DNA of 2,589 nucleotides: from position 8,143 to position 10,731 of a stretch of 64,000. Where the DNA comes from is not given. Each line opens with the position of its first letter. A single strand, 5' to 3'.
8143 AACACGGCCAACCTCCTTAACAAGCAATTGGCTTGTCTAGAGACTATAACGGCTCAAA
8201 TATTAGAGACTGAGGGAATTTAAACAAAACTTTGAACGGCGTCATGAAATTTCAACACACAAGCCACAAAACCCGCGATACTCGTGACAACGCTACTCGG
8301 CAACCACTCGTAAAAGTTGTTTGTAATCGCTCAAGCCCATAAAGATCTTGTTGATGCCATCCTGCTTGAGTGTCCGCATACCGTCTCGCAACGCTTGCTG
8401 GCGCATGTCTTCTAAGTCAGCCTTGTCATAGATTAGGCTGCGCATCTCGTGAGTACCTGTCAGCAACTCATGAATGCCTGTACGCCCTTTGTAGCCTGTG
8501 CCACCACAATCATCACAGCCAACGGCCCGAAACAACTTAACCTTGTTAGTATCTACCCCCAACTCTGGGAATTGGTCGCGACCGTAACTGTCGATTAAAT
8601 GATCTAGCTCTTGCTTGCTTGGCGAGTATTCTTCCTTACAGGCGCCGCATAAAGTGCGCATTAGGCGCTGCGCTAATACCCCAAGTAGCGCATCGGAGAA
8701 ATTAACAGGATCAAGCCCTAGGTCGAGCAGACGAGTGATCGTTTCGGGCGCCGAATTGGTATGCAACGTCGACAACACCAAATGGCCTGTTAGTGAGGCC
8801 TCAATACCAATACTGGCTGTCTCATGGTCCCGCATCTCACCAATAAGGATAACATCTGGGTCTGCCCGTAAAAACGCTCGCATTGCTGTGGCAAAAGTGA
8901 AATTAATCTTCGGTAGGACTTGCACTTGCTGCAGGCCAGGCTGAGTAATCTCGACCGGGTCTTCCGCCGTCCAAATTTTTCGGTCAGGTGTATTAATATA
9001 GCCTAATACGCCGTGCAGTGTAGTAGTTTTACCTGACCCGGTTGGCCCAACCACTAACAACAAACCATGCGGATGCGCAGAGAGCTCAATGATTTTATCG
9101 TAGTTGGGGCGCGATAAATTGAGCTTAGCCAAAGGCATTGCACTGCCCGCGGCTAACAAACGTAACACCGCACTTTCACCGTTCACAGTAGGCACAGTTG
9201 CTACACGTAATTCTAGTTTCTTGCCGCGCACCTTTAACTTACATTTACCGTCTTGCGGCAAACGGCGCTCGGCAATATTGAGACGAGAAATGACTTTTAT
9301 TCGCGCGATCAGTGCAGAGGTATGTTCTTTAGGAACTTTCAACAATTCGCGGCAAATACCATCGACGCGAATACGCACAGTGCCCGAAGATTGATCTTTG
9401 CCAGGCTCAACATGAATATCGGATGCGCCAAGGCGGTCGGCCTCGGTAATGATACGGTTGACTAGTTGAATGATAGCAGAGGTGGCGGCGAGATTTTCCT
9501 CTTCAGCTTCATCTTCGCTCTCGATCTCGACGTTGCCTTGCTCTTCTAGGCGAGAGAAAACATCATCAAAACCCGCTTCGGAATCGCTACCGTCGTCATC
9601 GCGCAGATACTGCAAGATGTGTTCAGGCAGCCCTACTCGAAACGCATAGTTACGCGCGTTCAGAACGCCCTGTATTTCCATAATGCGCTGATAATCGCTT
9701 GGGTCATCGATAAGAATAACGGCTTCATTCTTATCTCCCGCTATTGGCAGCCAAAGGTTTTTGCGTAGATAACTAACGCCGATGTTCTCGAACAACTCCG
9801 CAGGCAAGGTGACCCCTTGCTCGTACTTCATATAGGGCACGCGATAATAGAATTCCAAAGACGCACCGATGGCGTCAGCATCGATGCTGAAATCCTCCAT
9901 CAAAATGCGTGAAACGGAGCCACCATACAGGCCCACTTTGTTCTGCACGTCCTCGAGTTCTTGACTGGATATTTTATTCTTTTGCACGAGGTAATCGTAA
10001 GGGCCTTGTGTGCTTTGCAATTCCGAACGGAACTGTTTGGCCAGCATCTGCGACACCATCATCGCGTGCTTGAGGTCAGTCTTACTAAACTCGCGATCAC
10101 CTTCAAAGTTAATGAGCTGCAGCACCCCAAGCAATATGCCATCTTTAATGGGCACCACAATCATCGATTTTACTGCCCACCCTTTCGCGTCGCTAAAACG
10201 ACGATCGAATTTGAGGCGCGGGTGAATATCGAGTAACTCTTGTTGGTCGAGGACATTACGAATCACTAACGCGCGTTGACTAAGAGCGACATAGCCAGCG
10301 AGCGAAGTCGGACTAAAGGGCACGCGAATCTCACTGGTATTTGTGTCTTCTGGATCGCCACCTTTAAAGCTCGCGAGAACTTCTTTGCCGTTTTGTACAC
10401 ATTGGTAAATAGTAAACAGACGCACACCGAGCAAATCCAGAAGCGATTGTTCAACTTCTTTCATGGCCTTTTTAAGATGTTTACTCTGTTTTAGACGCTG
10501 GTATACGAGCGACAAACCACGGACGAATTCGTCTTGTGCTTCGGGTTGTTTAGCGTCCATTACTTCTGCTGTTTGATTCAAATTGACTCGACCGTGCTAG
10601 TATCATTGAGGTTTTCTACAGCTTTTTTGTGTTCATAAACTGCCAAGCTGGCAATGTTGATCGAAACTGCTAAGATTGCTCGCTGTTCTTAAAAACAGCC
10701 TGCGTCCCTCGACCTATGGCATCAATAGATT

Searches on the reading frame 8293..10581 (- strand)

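Call 85: search_protein_families(library=pfam, proteins=[window:8293-10581:-], max_evalue=0.00001)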
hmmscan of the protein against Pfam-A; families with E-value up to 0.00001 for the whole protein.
window:8293-10581:- (762 aa): 2 families
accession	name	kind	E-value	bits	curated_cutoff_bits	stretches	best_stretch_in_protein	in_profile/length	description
PF00437.27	T2SSE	-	6.3e-119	397.4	24.9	1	367-758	5-370/370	Type II/IV secretion system protein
PF05157.20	MshEN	-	1.7e-08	34.8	23.1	1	256-328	10-82/90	MshEN domain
